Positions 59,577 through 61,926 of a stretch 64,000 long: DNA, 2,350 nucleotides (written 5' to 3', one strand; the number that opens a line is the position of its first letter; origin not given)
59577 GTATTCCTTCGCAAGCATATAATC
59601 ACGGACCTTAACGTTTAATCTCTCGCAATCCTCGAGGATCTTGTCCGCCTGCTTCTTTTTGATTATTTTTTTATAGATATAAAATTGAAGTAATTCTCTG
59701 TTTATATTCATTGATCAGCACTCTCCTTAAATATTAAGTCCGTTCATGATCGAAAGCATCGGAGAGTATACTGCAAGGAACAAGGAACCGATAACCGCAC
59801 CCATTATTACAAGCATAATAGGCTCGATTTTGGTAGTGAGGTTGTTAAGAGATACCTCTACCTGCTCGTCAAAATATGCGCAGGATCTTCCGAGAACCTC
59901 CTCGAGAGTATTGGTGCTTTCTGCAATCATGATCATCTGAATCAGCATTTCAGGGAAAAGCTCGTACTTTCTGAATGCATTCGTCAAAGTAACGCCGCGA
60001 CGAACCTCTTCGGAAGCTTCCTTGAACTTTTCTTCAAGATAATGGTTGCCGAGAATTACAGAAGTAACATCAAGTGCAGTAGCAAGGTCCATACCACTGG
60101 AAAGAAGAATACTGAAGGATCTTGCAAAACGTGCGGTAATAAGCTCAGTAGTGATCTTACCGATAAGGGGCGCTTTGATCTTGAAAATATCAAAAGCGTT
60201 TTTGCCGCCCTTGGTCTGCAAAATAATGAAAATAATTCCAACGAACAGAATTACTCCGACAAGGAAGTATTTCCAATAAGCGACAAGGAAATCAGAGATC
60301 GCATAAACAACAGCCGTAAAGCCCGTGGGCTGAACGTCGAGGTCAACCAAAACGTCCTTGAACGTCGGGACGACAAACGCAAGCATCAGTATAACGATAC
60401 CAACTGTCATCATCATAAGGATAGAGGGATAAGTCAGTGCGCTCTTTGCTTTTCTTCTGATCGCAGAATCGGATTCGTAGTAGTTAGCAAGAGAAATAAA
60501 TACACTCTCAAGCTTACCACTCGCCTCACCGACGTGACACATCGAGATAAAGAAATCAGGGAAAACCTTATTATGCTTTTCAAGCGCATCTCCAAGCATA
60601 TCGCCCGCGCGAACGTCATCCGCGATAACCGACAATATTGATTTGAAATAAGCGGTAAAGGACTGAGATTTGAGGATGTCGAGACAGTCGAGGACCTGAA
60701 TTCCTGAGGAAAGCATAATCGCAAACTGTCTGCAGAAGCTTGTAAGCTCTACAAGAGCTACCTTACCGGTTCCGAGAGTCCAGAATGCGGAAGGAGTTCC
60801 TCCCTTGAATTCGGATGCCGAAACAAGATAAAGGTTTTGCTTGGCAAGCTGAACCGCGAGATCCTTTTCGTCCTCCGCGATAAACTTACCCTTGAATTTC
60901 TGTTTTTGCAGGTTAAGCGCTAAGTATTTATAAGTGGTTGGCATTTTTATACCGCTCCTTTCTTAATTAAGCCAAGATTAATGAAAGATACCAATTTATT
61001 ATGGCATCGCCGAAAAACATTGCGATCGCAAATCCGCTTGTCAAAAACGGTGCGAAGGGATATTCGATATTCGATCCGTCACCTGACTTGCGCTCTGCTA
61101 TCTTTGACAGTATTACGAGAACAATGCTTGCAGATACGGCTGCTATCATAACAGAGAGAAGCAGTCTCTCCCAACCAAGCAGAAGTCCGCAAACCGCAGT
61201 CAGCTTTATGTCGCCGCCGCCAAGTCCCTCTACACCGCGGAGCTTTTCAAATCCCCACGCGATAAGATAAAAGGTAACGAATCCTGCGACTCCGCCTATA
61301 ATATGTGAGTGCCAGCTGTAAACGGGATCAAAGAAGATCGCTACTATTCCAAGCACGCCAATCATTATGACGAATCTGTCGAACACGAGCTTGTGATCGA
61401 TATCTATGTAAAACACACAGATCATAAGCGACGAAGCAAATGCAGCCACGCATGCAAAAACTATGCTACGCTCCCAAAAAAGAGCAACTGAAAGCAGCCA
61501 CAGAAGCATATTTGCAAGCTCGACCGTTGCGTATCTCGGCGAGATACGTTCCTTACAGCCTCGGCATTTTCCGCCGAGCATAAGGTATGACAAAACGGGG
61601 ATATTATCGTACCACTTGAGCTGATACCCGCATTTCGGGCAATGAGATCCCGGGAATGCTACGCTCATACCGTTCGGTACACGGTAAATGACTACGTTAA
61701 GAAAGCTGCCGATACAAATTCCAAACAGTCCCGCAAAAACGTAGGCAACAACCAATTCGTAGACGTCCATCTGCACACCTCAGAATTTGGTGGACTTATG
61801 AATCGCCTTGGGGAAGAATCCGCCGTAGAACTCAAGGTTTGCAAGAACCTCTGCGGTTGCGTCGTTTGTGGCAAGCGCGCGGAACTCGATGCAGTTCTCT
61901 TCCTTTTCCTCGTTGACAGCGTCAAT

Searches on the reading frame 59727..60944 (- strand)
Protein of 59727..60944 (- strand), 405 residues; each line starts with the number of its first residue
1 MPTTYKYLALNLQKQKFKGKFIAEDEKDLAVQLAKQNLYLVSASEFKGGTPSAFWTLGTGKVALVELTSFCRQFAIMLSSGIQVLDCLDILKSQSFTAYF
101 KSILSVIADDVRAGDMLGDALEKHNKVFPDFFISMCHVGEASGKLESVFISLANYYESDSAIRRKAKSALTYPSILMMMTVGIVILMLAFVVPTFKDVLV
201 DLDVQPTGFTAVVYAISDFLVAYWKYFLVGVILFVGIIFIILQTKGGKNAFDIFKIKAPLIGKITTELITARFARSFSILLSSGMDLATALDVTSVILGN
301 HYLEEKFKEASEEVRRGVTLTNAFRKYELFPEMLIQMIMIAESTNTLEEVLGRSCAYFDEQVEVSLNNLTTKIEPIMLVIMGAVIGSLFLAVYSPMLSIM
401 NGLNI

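Call 66: search_protein_families(library=pfam, proteins=[window:59727-60944:-], max_evalue=0.000001)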
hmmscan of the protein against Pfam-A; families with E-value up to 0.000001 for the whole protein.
window:59727-60944:- (405 aa): 1 family
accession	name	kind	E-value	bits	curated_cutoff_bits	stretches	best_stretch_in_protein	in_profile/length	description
PF00482.28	T2SSF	-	1.5e-55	186.9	25.2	2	70-193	1-125/125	Type II secretion system (T2SS), protein F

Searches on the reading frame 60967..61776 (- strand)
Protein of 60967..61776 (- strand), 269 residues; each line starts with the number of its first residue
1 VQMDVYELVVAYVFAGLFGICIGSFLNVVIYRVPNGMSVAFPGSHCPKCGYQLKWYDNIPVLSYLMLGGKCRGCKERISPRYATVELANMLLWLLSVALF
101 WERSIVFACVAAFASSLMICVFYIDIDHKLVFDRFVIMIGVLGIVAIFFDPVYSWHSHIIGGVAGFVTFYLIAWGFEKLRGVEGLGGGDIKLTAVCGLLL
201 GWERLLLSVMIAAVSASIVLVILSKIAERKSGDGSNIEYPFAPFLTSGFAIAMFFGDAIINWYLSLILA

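Call 66: search_protein_families(library=pfam, proteins=[window:60967-61776:-], max_evalue=0.000001)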
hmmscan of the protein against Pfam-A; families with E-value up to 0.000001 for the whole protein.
window:60967-61776:- (269 aa): 2 families
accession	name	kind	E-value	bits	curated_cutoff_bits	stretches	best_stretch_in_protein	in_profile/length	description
PF06750.18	A24_N_bact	-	9.1e-36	122.2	23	1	17-98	1-82/84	Bacterial Peptidase A24 N-terminal domain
PF01478.23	Peptidase_A24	-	1.1e-18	68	26.5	1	113-220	2-103/104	Type IV leader peptidase family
